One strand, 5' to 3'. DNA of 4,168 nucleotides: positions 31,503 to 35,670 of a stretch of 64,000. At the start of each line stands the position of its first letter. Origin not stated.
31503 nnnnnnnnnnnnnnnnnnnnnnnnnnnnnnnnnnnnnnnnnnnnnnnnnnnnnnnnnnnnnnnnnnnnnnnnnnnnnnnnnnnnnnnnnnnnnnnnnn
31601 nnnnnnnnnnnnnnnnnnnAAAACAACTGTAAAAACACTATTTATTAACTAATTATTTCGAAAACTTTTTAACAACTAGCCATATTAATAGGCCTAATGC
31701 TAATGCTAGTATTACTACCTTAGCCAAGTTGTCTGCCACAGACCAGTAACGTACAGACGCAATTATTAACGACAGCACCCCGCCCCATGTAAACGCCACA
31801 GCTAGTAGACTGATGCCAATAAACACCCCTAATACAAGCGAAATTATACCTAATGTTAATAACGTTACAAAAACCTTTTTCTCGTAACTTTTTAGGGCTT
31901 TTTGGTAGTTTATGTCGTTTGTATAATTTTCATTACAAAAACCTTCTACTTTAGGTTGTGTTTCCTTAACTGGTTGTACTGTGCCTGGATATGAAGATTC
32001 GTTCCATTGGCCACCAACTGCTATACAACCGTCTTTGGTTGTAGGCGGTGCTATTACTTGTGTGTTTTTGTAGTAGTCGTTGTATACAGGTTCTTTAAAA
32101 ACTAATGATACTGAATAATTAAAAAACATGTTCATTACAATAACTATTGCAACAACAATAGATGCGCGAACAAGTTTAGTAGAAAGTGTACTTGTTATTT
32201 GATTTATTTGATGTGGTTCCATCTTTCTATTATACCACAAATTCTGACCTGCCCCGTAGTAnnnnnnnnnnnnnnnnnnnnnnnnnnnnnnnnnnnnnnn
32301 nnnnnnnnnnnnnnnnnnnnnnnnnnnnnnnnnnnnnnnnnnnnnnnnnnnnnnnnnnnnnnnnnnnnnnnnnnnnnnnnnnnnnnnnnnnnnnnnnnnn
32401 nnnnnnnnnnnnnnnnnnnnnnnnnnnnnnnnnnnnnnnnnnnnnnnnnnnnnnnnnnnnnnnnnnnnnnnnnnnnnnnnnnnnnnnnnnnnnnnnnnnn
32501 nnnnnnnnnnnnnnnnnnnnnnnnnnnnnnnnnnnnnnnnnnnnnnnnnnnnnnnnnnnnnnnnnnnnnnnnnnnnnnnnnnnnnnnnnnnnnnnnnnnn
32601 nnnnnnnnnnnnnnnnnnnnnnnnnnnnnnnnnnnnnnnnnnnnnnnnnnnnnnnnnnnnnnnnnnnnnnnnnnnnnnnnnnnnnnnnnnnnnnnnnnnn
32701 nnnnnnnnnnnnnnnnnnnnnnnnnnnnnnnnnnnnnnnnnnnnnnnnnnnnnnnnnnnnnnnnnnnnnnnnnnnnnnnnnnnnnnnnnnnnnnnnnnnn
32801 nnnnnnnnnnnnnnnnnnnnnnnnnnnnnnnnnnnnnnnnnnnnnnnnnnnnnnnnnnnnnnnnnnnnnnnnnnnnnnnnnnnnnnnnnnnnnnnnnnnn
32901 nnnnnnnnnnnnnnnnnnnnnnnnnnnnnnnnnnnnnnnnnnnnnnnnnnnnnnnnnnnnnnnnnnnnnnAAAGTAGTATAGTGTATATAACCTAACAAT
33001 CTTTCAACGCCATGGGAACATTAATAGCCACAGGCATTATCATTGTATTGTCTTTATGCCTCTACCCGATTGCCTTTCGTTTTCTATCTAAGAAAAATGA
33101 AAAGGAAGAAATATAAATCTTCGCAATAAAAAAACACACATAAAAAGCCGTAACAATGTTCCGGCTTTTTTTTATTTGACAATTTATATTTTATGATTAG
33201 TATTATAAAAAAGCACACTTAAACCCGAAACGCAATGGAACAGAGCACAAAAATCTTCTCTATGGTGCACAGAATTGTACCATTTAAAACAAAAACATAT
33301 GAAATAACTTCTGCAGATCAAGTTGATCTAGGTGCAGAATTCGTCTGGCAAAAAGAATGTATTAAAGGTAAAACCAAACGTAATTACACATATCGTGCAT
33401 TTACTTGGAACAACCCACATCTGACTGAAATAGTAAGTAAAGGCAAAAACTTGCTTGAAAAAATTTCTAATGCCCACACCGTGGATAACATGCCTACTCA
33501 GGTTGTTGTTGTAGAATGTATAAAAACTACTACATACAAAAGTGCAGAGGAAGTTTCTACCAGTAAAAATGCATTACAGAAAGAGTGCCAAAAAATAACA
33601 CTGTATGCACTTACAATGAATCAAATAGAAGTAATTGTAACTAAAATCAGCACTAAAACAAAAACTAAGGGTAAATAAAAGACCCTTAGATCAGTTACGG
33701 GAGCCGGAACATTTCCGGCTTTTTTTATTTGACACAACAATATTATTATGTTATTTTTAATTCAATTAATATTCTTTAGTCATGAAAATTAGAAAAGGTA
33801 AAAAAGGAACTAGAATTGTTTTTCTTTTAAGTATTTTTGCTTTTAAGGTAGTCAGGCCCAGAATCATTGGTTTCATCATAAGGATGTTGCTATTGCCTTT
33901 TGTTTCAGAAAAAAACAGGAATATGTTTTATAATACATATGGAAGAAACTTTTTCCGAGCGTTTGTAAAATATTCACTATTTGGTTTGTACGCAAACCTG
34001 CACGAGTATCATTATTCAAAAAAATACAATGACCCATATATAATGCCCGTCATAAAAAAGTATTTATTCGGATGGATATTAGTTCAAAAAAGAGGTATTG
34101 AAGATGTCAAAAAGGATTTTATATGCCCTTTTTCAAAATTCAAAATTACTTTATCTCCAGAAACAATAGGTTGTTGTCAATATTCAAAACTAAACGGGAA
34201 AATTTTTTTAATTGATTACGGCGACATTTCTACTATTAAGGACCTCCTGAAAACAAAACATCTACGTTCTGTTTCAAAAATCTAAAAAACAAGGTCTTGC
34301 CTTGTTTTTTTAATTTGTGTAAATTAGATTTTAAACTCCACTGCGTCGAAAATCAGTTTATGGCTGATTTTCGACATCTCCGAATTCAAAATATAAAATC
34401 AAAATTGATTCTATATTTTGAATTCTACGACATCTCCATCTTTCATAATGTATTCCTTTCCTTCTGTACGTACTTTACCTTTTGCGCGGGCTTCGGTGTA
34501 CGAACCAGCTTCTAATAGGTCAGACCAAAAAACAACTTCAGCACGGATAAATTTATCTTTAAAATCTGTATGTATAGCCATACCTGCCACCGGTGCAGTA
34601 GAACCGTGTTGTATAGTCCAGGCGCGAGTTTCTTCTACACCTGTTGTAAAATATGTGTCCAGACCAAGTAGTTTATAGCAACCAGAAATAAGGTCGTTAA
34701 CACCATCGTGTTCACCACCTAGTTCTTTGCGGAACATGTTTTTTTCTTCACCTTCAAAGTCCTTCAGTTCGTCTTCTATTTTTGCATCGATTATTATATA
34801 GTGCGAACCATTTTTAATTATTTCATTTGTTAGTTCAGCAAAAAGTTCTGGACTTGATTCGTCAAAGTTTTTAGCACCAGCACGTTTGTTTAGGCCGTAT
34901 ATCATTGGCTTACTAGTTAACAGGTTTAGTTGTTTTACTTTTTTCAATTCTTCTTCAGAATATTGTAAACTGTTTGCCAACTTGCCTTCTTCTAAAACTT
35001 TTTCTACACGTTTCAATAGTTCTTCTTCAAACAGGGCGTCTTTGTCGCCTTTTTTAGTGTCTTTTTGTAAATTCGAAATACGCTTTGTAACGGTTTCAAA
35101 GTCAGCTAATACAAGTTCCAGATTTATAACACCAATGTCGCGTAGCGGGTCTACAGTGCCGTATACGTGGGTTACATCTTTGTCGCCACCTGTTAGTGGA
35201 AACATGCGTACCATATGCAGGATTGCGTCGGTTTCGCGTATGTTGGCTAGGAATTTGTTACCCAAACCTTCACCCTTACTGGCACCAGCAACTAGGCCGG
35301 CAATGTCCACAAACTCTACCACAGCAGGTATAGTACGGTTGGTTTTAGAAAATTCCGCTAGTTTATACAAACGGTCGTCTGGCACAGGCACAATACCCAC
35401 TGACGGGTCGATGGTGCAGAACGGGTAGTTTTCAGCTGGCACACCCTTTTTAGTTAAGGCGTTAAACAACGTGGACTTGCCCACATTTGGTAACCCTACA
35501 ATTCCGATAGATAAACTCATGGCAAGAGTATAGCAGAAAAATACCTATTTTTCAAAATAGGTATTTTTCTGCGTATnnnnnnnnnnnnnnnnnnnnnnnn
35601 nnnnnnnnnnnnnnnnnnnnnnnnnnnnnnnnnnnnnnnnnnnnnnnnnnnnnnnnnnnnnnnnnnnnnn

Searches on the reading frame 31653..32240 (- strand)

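Call 11: search_protein_families(library=pfam, proteins=[window:31653-32240:-], max_evalue=0.001)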
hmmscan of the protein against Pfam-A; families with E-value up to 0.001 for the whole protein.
window:31653-32240:- (195 aa): 1 family
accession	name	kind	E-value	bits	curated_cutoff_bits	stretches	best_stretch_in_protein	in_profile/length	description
PF09215.16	Phage-Gp8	-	0.00055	19.5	25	1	53-100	134-181/337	Bacteriophage T4, Gp8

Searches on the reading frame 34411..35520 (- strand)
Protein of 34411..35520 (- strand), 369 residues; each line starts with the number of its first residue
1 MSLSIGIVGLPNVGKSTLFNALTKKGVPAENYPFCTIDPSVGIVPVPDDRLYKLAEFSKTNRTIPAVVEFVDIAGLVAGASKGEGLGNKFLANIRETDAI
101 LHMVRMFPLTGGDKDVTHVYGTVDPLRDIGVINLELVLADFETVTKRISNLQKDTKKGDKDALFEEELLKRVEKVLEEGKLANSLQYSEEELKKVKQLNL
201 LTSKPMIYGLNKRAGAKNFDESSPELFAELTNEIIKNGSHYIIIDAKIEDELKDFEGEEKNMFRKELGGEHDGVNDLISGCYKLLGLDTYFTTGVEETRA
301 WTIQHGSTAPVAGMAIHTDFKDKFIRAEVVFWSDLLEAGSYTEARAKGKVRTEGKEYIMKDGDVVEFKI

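Call 11: search_protein_families(library=pfam, proteins=[window:34411-35520:-], max_evalue=0.001)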
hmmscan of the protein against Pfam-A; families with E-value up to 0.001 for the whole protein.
window:34411-35520:- (369 aa): 3 families
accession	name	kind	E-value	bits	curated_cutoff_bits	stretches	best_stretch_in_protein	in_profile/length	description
PF06071.19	YchF-GTPase_C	-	3.3e-32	110.9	27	1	287-369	1-83/84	Protein of unknown function (DUF933)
PF01926.29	MMR_HSR1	-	5.5e-22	78.5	21.9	1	5-116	2-96/113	50S ribosome-binding GTPase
PF02421.24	FeoB_N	-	5e-07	29.8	27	1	5-45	3-43/156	Ferrous iron transport protein B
